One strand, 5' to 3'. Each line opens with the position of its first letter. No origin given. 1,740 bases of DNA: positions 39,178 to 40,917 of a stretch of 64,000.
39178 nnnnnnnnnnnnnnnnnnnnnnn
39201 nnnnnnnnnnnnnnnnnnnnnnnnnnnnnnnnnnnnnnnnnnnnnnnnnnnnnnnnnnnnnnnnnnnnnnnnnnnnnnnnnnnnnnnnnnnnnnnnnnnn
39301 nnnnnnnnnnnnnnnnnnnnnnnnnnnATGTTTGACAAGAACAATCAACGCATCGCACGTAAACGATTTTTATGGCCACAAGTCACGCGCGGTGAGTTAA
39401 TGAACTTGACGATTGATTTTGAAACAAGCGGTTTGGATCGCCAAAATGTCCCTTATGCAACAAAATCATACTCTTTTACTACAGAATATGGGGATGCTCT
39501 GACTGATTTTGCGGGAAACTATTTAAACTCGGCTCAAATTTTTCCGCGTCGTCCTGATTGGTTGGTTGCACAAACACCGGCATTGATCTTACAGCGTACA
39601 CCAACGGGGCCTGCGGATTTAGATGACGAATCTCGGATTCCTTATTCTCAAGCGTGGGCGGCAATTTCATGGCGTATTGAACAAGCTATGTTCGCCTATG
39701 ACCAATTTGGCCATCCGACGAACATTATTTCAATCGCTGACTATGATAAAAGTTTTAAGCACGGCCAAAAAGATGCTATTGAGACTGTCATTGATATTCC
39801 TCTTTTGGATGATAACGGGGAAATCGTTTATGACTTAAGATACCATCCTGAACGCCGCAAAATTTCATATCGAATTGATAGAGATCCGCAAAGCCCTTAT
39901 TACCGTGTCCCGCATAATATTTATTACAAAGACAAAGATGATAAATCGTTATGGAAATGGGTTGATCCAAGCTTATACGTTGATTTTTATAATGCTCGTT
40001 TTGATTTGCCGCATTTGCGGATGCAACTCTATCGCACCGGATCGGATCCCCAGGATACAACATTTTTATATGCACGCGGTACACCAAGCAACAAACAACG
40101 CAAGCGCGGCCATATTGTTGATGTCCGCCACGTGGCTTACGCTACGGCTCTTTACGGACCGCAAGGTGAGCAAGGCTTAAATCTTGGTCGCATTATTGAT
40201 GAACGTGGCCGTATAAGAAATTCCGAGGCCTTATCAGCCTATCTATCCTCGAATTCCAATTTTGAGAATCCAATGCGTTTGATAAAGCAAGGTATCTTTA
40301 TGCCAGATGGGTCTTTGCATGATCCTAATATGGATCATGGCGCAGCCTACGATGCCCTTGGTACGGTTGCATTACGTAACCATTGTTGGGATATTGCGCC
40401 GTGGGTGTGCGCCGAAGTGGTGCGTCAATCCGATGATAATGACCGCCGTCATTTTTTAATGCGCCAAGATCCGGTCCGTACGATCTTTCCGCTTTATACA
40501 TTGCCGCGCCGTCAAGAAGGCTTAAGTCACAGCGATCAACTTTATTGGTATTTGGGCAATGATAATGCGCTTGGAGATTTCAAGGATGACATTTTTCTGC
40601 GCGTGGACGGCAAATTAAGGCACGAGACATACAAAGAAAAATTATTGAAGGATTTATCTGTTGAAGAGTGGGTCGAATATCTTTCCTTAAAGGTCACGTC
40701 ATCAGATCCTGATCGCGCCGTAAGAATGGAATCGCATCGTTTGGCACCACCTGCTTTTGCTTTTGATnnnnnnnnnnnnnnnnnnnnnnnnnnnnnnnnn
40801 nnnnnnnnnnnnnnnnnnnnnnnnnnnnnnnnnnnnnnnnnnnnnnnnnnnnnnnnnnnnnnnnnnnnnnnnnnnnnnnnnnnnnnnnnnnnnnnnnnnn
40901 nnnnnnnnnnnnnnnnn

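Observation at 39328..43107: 1259-aa protein starting with an SbcB-like DEDDh exonuclease domain followed by about 900 aa of unknown sequence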

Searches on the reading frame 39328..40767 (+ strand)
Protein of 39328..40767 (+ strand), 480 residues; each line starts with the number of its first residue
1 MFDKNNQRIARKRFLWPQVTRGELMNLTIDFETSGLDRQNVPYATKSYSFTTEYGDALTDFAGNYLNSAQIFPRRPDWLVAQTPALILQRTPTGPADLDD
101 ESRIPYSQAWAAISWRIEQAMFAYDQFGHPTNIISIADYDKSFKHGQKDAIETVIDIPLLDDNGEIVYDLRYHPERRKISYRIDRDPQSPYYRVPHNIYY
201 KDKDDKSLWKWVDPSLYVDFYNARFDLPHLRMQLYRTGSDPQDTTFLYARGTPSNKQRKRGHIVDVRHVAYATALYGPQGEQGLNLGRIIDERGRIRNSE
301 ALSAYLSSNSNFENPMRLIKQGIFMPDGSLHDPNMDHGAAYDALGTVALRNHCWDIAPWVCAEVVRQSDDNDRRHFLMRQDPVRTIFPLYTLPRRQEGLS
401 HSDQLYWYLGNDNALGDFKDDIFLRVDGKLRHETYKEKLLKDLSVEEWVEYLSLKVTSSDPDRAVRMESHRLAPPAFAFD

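Call 35: predict_structure(alignment_id=A2)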
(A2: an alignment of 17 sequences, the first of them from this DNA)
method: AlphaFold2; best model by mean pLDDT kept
length: 480 residues; sequences in the alignment: 17
mean_pLDDT: 77.6   pTM: 0.82
mean pLDDT of the five models: 77.6, 77.2, 76.0, 75.9, 75.7
residues with pLDDT >= 90: 116; 70-90: 249; 50-70: 70; < 50: 45
segments of 3 or more residues with pLDDT < 50: 36-46, 313-336, 398-400, 414-418
pLDDT, mean of each block of 10 residues (from residue 1): 75 91 92 56 48 87 89 82 57 75 87 88 92 93 85 95 92 94 85 77 93 91 79 82 69 70 85 84 74 65 71 41 36 52 83 89 87 79 66 60 78 56 83 88 89 78 79 77
secondary structure, 60 per line:
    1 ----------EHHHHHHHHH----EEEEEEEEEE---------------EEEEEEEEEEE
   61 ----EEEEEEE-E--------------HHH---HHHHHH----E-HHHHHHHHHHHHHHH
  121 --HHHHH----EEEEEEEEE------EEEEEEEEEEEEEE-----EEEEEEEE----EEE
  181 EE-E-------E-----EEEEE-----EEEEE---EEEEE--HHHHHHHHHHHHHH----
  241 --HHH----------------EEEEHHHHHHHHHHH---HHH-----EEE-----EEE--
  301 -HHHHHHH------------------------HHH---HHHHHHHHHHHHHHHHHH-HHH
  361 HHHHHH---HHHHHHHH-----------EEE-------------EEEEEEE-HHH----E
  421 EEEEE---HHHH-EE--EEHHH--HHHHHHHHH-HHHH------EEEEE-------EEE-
elements in order: H12-20 E25-34 E50-60 E65-71 H94-99 H106-120 H123-127 E132-140 E147-160 E166-173 E178-182 E198-202 E208-212 E216-220 H223-236 E262-265 H266-276 E288-290 E296-298 H302-308 H339-356 H358-366 H370-377 E389-391 E405-411 E420-425 H429-432 H445-453 H455-458 E465-469 E477-479

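Call 38: fold_search(model_id=the predicted structure, library=pdb)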
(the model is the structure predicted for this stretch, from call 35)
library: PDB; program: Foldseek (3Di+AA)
matches with E <= 10: 635; with E <= 0.001: 0
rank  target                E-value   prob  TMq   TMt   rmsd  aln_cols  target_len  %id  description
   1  4qoz_B                1.1e-02  1.00  0.17  0.28   5.2       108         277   13  Crystal structure of the histone mRNA stem-loop, stem-loop binding protein (phosphorylated), and 3'hExo ternary comple (released 2014-07-23)
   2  4l8r_B                1.5e-02  0.99  0.16  0.27   5.3       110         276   13  Structure of mrna stem-loop, human stem-loop binding protein and 3'hexo ternary complex (released 2013-07-10)
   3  4l8r_E                1.5e-02  0.97  0.16  0.26  10.8       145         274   13  Structure of mrna stem-loop, human stem-loop binding protein and 3'hexo ternary complex (released 2013-07-10)
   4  4qoz_E                2.3e-02  0.99  0.16  0.26   5.4       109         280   13  Crystal structure of the histone mRNA stem-loop, stem-loop binding protein (phosphorylated), and 3'hExo ternary comple (released 2014-07-23)
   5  1zbu_A                4.3e-02  0.95  0.15  0.30  10.3       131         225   12  crystal structure of full-length 3'-exonuclease (released 2006-09-19)
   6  1w0h                  4.8e-02  0.98  0.15  0.33   3.8        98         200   16  Crystallographic structure of the nuclease domain of 3'hExo, a DEDDh family member, bound to rAMP (released 2004-09-30)
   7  7n8v_A                5.1e-02  0.99  0.30  0.61   7.6       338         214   10  Crystal structure of free ERI2 nuclease (released 2022-07-06)
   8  6a4f_A                6.3e-02  0.93  0.15  0.34   5.4       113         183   13  Separated uridine bound Oligoribonuclease (ORN) from Colwellia psychrerythraea strain 34H (released 2019-03-13)
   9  6u42_6Y               7.1e-02  0.02  0.07  0.06  46.3       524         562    8  Natively decorated ciliary doublet microtubule (released 2019-11-13)
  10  7n8v_B                8.4e-02  0.97  0.30  0.60   7.3       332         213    9  Crystal structure of free ERI2 nuclease (released 2022-07-06)
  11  9l8u_A                1.1e-01  0.75  0.26  0.14  11.5       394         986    9  Cryo-EM structure of ASFV DNA polymerase in a DNA replication state (released 2025-12-31)
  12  1zbu_B                1.7e-01  0.95  0.16  0.24   3.4        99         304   13  crystal structure of full-length 3'-exonuclease (released 2006-09-19)
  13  6s7t_F                1.7e-01  0.04  0.07  0.10  20.3       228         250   10  Cryo-EM structure of human oligosaccharyltransferase complex OST-B (released 2019-12-18)
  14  6a4d_A                1.7e-01  0.57  0.12  0.28   5.9       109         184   14  pNP-TMP bound Oligoribonuclease (ORN) from Colwellia psychrerythraea strain 34H (released 2019-03-13)
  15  2dy4_A                1.7e-01  0.10  0.10  0.06  16.9       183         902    6  Crystal structure of RB69 GP43 in complex with DNA containing Thymine Glycol (released 2007-01-09)
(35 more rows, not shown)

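Call 45: search_protein_families(library=pfam, alignment_id=A2, max_evalue=10)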
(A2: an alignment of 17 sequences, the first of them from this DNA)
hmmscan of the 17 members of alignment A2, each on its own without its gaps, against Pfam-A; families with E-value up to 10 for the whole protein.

A. member 1, seq(480 aa): 1 family
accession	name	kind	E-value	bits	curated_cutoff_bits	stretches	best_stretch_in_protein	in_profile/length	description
PF04761.17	Phage_Treg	-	0.22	12.1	25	1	433-446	20-33/61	Lactococcus bacteriophage putative transcription regulator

B. families by the number of members that match (of 17 scanned): 11 families
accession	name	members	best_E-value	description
PF13482.12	RNase_H_2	3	0.028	RNase_H superfamily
PF22409.2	TopoV_HHH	2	0.047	Topoisomerase V, HHH domain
PF13143.11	DUF3986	1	0.03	Protein of unknown function (DUF3986)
PF09299.17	Mu-transpos_C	1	0.087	Mu transposase, C-terminal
PF03407.22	Nucleotid_trans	1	0.14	Nucleotide-diphospho-sugar transferase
PF10728.14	DUF2520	1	0.16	Domain of unknown function (DUF2520)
PF23498.1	MgtT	1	0.19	MgtT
PF20301.3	pNTSase1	1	0.19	Predicted novel nucleotide synthetase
PF20965.2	DZF_C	1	0.2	DZF C-terminal domain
PF04761.17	Phage_Treg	1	0.22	Lactococcus bacteriophage putative transcription regulator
PF12383.13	SARS_3b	1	0.31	Severe acute respiratory syndrome coronavirus 3b protein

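Call 66: search_protein_representatives(alignment_id=A2)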
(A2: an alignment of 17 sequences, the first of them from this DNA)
Query: 17 sequences, 483 profile positions. Proteins with E-value up to 0.001 (for the whole library): 72; up to 1e-10: 59; up to 1e-30: 31. The best 72 are listed.
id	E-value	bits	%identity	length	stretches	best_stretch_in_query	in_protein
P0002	3.8e-243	823.8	-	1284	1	1-482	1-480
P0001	2.8e-231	784.7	-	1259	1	1-482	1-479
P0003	8.3e-225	763.4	-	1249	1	1-483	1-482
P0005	4.9e-220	747.6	-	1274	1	1-481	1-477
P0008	5.1e-218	741.0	-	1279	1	1-483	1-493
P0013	6.7e-218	740.6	-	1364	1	3-482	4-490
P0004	3.2e-215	731.7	-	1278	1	1-483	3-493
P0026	3.4e-212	721.8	-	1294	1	1-482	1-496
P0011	4.5e-210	714.8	-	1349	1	1-483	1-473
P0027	9.3e-190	647.8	-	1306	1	1-483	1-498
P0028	3.3e-177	606.4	-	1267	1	1-483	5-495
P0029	4.7e-171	586.1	-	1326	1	5-482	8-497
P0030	2.2e-170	583.9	-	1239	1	6-482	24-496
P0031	3.1e-157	540.5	-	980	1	4-482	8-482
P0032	2.0e-138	478.5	-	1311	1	1-482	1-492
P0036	3.5e-100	352.3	-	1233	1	2-482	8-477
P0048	3.5e-33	131.4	-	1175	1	3-459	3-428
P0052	3.1e-26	108.5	-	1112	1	13-480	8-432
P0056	1.8e-23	99.4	-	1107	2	250-481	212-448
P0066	1.1e-16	77.0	-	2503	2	203-480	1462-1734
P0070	5.8e-14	68.0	-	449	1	259-477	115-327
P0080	3.6e-09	52.2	-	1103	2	219-384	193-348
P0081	1.1e-08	50.6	-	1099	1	221-385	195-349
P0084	4.3e-07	45.4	-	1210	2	255-388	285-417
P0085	4.4e-07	45.3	-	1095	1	257-381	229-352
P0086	7.4e-07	44.6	-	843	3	302-472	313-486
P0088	1.2e-04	37.3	-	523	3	324-383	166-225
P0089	7.1e-04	34.7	-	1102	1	262-402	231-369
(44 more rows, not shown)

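Call 69: search_protein_families(library=pfam, proteins=[P0066, P0088, P0070, P0089, P0085, P0081, P0080, P0086, P0084], max_evalue=0.01)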
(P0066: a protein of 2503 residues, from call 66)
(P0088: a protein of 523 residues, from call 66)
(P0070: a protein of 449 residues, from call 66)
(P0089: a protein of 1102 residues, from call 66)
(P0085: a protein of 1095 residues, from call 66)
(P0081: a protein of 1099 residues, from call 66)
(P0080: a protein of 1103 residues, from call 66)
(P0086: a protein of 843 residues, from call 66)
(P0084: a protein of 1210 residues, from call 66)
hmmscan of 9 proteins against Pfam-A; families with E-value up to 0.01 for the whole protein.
P0066 (2503 aa): 1 family
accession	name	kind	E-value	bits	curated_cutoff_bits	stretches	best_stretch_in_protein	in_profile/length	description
PF22505.1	RNase_J_b_CASP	-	8.5e-05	22.8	27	1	827-907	58-123/126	Ribonuclease J, beta-CASP domain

P0088 (523 aa): 2 families
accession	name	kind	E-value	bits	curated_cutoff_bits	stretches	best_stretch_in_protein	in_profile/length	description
PF08411.15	Exonuc_X-T_C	-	5.8e-10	39.2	27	1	216-472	4-253/269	Exonuclease C-terminal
PF00929.31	RNase_T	-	2.5e-08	35.1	24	1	4-194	2-163/164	Exonuclease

P0070 (449 aa): 0 families

P0089 (1102 aa): 0 families

P0085 (1095 aa): 0 families

P0081 (1099 aa): 0 families

P0080 (1103 aa): 0 families

P0086 (843 aa): 0 families

P0084 (1210 aa): 0 families

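Call 75: find_encoding_contigs(protein=P0066, flank=10000, max_places=2)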
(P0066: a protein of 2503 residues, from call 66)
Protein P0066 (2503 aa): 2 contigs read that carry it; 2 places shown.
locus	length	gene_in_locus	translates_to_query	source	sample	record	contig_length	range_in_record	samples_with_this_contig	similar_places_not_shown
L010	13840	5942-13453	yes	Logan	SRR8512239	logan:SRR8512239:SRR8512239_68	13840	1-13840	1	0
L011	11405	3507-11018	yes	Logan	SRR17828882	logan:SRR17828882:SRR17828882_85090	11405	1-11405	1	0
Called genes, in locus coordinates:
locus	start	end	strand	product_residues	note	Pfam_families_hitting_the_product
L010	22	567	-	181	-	PF01035:DNA_binding_1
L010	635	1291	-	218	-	PF01656:CbiA, PF02374:ArsA_ATPase (weak), PF06564:CBP_BcsQ (faint), PF07015:VirC1 (weak), PF09140:MipZ, PF10609:ParA, PF13614:AAA_31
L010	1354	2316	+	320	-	PF01300:Sua5_yciO_yrdC, PF03481:Sua5_C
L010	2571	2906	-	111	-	-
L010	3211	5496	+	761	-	-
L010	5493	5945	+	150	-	-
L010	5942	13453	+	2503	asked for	-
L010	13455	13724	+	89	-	-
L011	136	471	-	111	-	-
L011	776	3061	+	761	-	-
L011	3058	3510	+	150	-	-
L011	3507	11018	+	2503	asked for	-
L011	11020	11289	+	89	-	-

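Call 76: find_encoding_contigs(protein=P0052, flank=10000, max_places=2)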
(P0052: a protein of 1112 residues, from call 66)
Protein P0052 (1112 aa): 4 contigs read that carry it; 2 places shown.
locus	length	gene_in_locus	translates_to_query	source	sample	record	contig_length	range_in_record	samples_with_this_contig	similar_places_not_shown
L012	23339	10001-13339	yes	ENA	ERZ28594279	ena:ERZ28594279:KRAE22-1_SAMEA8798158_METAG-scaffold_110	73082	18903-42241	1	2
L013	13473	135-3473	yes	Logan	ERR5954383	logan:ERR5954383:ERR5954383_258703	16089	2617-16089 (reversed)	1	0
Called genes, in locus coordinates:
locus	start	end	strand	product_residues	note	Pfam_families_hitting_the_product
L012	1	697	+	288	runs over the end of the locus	-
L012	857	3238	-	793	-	PF08267:Meth_synt_1, PF01717:Meth_synt_2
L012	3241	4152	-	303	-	PF02219:MTHFR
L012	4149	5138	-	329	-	PF12840:HTH_20, PF01022:HTH_5, PF12802:MarR_2, PF00891:Methyltransf_2, PF13489:Methyltransf_23, PF01209:Ubie_methyltran, PF08241:Methyltransf_11, PF08242:Methyltransf_12, +3 more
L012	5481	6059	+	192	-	PF01965:DJ-1_PfpI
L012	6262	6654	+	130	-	-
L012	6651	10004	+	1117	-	-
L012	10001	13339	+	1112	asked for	-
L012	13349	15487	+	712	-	-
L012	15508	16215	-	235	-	-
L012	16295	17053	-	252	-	PF05050:Methyltransf_21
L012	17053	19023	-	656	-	PF00289:Biotin_carb_N, PF02222:ATP-grasp, PF02786:CPSase_L_D2, PF07478:Dala_Dala_lig_C, PF02785:Biotin_carb_C, PF21139:BT_MCC_alpha, PF00364:Biotin_lipoyl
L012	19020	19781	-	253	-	PF00378:ECH_1, PF16113:ECH_2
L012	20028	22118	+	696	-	PF00672:HAMP, PF00015:MCPsignal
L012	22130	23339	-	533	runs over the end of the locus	PF03255:ACCA (weak), PF01039:Carboxyl_trans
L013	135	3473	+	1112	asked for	-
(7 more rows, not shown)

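Call 95: find_encoding_contigs(protein=P0056, flank=10000, max_places=1)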
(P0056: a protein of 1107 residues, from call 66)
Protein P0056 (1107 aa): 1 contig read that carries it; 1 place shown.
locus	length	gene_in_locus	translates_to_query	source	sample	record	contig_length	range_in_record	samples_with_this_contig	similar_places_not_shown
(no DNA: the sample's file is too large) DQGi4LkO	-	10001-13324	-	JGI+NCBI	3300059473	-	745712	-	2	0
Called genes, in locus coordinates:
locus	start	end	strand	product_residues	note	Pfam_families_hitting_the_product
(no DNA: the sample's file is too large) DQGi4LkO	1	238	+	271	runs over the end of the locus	PF06629:MipA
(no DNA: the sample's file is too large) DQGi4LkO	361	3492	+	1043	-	PF00989:PAS, PF08447:PAS_3, PF08448:PAS_4, PF13188:PAS_8, PF13426:PAS_9, PF01590:GAF, PF13185:GAF_2, PF00512:HisKA, +4 more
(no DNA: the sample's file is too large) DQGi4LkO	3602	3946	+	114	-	-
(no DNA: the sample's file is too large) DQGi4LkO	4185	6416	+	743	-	-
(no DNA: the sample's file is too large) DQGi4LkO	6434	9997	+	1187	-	-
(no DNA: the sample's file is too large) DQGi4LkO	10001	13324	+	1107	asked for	-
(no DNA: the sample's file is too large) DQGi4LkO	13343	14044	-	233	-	PF01025:GrpE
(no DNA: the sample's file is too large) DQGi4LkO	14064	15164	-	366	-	PF01628:HrcA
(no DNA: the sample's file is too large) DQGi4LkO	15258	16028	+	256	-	PF01138:RNase_PH, PF03725:RNase_PH_C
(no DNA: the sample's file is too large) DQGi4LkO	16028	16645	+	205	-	PF01725:Ham1p_like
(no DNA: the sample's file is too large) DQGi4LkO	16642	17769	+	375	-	PF04055:Radical_SAM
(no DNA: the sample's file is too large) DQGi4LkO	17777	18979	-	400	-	-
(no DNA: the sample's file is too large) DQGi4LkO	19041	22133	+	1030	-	PF22527:DEXQc_Suv3, PF00271:Helicase_C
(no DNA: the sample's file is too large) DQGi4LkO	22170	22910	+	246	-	PF13578:Methyltransf_24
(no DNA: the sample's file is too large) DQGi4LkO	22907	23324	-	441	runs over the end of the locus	PF02073:Peptidase_M29, PF26233:NicX (weak)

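Call 96: find_encoding_contigs(protein=P0048, flank=10000, max_places=1)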
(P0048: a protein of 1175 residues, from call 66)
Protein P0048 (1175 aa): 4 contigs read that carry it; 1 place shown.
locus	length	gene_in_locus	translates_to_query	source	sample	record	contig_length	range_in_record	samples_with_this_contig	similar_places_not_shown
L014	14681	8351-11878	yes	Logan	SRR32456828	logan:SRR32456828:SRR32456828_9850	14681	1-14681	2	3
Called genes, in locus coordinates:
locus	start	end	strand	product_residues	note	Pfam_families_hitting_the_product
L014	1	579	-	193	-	?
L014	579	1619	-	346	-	PF01408:GFO_IDH_MocA, PF02894:GFO_IDH_MocA_C (weak), PF22725:GFO_IDH_MocA_C3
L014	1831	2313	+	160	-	PF03449:GreA_GreB_N, PF01272:GreA_GreB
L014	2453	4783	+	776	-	-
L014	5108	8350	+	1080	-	PF22505:RNase_J_b_CASP (faint)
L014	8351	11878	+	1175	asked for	-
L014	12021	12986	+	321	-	PF01791:DeoC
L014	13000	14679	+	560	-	?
